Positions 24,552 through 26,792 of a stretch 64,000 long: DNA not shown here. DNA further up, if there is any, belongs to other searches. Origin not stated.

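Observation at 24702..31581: Three-gene same-strand module (646-aa unknown protein, TssJ-like lipoprotein, 1435-aa pseudokinase-TM-FGE/sulfatase-domain protein) just downstream of the T6SS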

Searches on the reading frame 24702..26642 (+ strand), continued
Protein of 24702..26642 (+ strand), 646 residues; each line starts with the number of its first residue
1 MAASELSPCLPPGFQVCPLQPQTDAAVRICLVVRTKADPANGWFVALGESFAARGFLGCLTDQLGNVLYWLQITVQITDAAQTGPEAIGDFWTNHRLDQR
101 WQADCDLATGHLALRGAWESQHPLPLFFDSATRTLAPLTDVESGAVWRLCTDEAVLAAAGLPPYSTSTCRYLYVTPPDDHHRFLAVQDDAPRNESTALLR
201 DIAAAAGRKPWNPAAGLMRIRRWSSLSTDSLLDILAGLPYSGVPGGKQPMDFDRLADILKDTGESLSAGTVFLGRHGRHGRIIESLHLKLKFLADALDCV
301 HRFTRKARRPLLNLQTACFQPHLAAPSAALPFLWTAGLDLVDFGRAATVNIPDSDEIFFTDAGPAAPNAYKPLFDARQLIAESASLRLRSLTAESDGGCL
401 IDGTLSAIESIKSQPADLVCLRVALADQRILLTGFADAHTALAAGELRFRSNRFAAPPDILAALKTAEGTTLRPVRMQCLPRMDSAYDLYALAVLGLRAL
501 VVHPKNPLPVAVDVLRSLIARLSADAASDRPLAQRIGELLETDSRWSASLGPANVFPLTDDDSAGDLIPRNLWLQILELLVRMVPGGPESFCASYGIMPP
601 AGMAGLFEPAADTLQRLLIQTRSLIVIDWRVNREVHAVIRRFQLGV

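Call 83: search_protein_representatives(alignment_id=A2)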
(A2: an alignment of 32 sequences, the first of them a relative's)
Query: 32 sequences, 656 profile positions. Proteins with E-value up to 0.001 (for the whole library): 1304; up to 1e-10: 953; up to 1e-30: 485. The best 150 are listed.
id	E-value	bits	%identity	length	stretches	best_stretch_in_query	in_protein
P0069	1.2e-266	902.6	-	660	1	6-654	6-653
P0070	1.1e-264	896.1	-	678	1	2-655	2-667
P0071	1.5e-264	895.7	-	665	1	10-655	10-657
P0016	2.4e-262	888.4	-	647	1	6-654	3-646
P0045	3.2e-255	864.8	-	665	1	4-655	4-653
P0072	2.5e-253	858.6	-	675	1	5-653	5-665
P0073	4.8e-250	847.7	-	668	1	5-652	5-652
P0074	7.3e-249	843.8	-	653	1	11-654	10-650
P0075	2.1e-244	829.1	-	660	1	9-655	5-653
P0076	2.2e-240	815.8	-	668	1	4-654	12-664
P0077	2.4e-239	812.4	-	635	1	28-655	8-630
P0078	3.7e-239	811.7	-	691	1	12-655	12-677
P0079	3.9e-239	811.7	-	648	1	7-653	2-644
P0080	2.6e-237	805.6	-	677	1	6-654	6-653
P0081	3.3e-237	805.3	-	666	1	3-654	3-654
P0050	4.4e-223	758.6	-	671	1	5-650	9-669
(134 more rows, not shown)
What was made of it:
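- Checked: ORF1 has 1304 cluster representatives at E<=1e-3 (call 83).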

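Call 89: fold_search(model_id=the predicted structure, library=pdb)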
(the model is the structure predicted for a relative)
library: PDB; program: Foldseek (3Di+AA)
matches with E <= 10: 1120; with E <= 0.001: 0
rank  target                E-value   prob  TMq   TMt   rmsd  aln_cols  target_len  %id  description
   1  8rd3_A                4.0e-03  1.00  0.14  0.14   5.5       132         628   14  Crystal structure of Saccharomyces cerevisiae Nmd4 protein bound to Upf1 helicase domain (released 2024-08-14)
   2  2xzp                  5.1e-03  1.00  0.13  0.13   4.6       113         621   11  Upf1 helicase (released 2011-03-30)
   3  9qdq_A                1.5e-02  0.93  0.14  0.12  18.4       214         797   12  Cryo-EM structure of Upf1-Nmd4-Ebs1 in complex with RNA (released 2025-10-22)
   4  6ej5                  2.0e-02  0.99  0.13  0.14   5.2       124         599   11  A conserved structural element in the RNA helicase UPF1 regulates its catalytic activity in an isoform-specific manner (released 2018-01-24)
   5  2gk6_A                2.1e-02  0.96  0.12  0.13  11.2       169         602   10  Structural and Functional insights into the human Upf1 helicase core (released 2007-01-09)
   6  7rom                  2.6e-02  0.99  0.11  0.23   5.8        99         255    8  Crystal structure of Saccharomyces cerevisiae NADH-cytochrome b5 reductase 1 (Cbr1) fragment (residues 28-284) bound to  (released 2022-08-10)
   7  2bgj_A                2.8e-02  0.99  0.11  0.24   5.6       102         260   12  X-Ray Structure of the Ferredoxin-NADP(H) Reductase from Rhodobacter capsulatus at 2.1 Angstroms (released 2005-09-07)
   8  2xzo_A                2.9e-02  0.99  0.12  0.13   5.0       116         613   10  Upf1 helicase - RNA complex (released 2011-03-30)
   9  2gpj                  2.9e-02  0.99  0.11  0.25   5.5       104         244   13  CRYSTAL STRUCTURE OF A SIDEROPHORE-INTERACTING PROTEIN (SPUTCN32_0076) FROM SHEWANELLA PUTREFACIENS CN-32 AT 2.20 A RESO (released 2006-06-13)
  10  4fk8_B                3.1e-02  1.00  0.12  0.27   4.5        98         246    9  Crystal structure of FERREDOXIN-NADP REDUCTASE from burkholderia thailandensis E264 with bound FAD (released 2012-06-20)
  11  7lrn_A                3.4e-02  1.00  0.13  0.29   4.5       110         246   14  Structure of the Siderophore Interacting Protein from Acinetbacter baumannii (released 2021-07-21)
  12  5tr9_A                3.4e-02  1.00  0.11  0.26   5.2        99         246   12  Crystal Structure of a ferredoxin NADP+ reductase from Neisseria gonorrhoeae with bound FAD (released 2016-11-09)
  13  4f7d_A                3.6e-02  0.99  0.12  0.27   4.6        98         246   11  Crystal structure of ferredoxin-NADP reductase from burkholderia thailandensis E264 (released 2012-05-30)
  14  4k1x_A                3.9e-02  0.99  0.11  0.25   4.5        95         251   17  Ferredoxin-NADP(H) Reductase mutant with Ala 266 replaced by Tyr (A266Y) and residues 267-272 deleted. (released 2013-11-13)
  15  7lrn_B                4.1e-02  0.99  0.13  0.29   4.7       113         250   14  Structure of the Siderophore Interacting Protein from Acinetbacter baumannii (released 2021-07-21)
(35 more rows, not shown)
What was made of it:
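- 25824..26147 (+): ORF1 residues ~375-482: inserted beta-barrel subdomain between the DFG-like motif and the alphaF-like helix (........, residue 488 onward). Weak Foldseek hits of about 100 residues to Upf1 and ferredoxin-reductase-type beta-barrels (call 89).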
